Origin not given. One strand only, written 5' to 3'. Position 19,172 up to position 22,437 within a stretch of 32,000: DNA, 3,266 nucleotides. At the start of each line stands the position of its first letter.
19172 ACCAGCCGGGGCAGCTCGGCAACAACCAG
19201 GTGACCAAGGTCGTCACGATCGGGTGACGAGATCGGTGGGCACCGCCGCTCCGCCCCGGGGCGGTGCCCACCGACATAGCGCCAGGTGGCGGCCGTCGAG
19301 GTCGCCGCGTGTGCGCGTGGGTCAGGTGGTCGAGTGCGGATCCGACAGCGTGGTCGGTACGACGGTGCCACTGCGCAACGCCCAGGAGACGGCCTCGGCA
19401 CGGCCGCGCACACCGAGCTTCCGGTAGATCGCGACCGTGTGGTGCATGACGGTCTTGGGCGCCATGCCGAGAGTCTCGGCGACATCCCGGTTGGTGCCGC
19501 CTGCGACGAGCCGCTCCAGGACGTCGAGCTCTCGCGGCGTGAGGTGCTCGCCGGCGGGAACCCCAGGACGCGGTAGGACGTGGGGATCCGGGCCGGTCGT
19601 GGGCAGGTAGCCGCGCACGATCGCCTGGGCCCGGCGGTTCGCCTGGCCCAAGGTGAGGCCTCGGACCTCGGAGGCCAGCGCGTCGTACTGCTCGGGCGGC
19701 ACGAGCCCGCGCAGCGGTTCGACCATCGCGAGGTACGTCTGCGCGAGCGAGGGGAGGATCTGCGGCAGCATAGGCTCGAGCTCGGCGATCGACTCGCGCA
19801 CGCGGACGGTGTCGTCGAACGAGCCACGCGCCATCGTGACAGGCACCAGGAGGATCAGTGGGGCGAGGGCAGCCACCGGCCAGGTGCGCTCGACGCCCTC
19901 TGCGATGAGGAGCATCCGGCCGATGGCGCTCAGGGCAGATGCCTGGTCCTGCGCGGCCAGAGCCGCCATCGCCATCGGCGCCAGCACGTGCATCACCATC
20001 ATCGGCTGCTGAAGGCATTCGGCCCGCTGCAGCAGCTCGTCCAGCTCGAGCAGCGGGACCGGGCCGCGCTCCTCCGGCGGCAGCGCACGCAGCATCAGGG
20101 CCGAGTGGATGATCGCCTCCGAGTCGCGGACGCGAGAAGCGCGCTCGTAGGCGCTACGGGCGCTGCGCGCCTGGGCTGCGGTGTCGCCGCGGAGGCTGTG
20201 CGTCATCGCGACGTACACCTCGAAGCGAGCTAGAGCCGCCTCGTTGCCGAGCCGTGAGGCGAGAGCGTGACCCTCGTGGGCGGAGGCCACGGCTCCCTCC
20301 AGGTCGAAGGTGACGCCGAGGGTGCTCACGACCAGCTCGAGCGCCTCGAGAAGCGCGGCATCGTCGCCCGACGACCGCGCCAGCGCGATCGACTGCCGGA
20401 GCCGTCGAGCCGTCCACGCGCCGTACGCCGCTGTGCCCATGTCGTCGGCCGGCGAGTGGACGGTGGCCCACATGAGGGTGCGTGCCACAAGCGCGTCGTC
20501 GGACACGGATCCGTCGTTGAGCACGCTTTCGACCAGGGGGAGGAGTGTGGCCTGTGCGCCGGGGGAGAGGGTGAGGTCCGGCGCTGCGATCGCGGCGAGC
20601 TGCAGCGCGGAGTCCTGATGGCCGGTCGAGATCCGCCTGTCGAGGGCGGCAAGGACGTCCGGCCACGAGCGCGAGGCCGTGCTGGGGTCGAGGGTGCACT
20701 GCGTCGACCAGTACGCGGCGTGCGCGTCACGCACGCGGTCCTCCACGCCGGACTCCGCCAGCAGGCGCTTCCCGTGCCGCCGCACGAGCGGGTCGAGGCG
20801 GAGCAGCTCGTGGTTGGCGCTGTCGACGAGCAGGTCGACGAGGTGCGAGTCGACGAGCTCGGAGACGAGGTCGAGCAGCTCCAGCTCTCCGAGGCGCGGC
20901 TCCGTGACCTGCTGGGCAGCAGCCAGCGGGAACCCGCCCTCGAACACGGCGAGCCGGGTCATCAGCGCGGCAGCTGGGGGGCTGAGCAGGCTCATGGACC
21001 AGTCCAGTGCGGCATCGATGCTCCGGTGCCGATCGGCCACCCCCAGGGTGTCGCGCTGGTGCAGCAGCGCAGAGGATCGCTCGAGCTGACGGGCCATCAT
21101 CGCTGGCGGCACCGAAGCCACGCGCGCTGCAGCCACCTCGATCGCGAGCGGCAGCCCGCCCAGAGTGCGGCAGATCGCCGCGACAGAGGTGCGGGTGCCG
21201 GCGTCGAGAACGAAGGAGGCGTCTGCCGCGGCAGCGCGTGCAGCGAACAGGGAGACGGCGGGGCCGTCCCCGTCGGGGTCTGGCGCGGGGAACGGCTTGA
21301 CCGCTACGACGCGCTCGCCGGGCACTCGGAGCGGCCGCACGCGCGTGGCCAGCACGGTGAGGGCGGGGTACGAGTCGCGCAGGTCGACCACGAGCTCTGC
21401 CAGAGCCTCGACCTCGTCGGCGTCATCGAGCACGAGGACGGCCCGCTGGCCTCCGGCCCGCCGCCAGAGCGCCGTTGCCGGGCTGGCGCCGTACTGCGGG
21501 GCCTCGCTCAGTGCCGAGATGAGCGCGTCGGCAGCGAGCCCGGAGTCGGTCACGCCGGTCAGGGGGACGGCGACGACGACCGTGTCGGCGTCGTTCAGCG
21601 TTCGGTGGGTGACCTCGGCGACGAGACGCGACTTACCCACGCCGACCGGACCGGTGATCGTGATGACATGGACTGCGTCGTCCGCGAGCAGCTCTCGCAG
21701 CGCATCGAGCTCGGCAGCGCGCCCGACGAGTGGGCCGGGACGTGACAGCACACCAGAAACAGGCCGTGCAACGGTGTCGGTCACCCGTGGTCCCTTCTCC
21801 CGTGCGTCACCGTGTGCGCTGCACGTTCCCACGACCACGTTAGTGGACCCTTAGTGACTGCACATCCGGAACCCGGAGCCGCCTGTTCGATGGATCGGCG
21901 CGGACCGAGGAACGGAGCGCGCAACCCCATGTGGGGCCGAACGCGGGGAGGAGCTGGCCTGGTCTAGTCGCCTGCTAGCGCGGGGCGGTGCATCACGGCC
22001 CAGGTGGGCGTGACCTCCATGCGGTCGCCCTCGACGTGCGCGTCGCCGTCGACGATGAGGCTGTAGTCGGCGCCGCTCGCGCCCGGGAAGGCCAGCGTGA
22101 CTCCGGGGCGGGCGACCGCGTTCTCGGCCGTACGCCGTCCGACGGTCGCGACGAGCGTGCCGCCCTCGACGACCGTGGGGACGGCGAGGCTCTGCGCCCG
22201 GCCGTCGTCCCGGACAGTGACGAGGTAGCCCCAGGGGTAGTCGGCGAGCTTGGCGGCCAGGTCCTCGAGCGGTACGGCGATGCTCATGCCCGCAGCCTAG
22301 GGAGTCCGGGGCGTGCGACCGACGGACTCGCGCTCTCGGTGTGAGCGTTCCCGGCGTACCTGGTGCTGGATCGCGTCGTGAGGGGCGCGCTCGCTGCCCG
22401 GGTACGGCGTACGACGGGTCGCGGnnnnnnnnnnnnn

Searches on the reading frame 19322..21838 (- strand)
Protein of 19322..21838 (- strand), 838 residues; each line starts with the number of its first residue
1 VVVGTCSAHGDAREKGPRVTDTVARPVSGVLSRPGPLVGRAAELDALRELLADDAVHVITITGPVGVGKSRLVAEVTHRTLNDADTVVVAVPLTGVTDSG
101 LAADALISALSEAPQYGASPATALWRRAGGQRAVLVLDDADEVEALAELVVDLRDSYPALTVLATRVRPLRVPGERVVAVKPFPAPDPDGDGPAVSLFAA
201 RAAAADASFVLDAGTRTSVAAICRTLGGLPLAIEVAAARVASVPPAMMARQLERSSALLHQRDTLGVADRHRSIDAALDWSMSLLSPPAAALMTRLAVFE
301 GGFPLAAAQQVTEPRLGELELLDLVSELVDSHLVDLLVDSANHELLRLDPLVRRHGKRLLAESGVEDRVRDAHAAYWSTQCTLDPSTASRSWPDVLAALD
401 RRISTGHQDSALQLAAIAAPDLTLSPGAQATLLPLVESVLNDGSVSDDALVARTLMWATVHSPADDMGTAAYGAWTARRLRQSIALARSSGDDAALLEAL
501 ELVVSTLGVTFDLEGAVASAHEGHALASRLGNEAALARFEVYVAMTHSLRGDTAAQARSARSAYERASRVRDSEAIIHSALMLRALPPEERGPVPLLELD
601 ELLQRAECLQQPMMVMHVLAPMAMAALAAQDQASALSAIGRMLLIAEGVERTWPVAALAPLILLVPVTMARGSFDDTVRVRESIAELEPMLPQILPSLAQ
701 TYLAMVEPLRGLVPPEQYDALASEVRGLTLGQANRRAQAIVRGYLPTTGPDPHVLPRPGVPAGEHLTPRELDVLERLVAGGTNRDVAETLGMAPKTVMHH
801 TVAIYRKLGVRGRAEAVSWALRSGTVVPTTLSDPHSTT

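Call 12: search_protein_families(library=pfam, proteins=[window:19322-21838:-], max_evalue=0.001)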
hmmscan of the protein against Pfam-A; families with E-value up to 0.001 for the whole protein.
window:19322-21838:- (838 aa): 5 families
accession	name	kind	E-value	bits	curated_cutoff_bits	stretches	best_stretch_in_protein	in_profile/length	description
PF00196.25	GerE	-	3.7e-15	55.7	23.5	1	765-820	2-57/57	Bacterial regulatory proteins, luxR family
PF13401.12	AAA_22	-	4.6e-08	33.9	27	1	58-155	7-109/130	AAA domain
PF13191.12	AAA_16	-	5.1e-07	30.8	32.6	1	36-113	1-85/167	AAA ATPase domain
PF01637.24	ATPase_2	-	2.3e-05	24.8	33.2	1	38-97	2-61/225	ATPase domain predominantly from Archaea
PF00931.28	NB-ARC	-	0.00034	20.4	23.5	1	44-237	5-202/248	NB-ARC domain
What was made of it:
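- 19322..21838 (-): Convergent large LuxR-family regulator (AAA ATPase plus GerE domains), a candidate regulator of the pair. Pfam finds GerE, AAA_22 and AAA_16 (call 12).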

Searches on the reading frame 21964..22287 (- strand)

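Call 12: search_protein_families(library=pfam, proteins=[window:21964-22287:-], max_evalue=0.001)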
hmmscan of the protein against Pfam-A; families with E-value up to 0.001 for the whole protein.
window:21964-22287:- (107 aa): 0 families

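Call 77: search_protein_families(library=pfam, proteins=[window:21964-22287:-], max_evalue=5)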
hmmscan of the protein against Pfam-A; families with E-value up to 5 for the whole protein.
window:21964-22287:- (107 aa): 1 family
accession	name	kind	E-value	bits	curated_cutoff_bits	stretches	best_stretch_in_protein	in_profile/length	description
PF01243.27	PNPOx_N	-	0.0033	18.2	28.1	1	11-92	6-82/120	Pyridoxamine 5'-phosphate oxidase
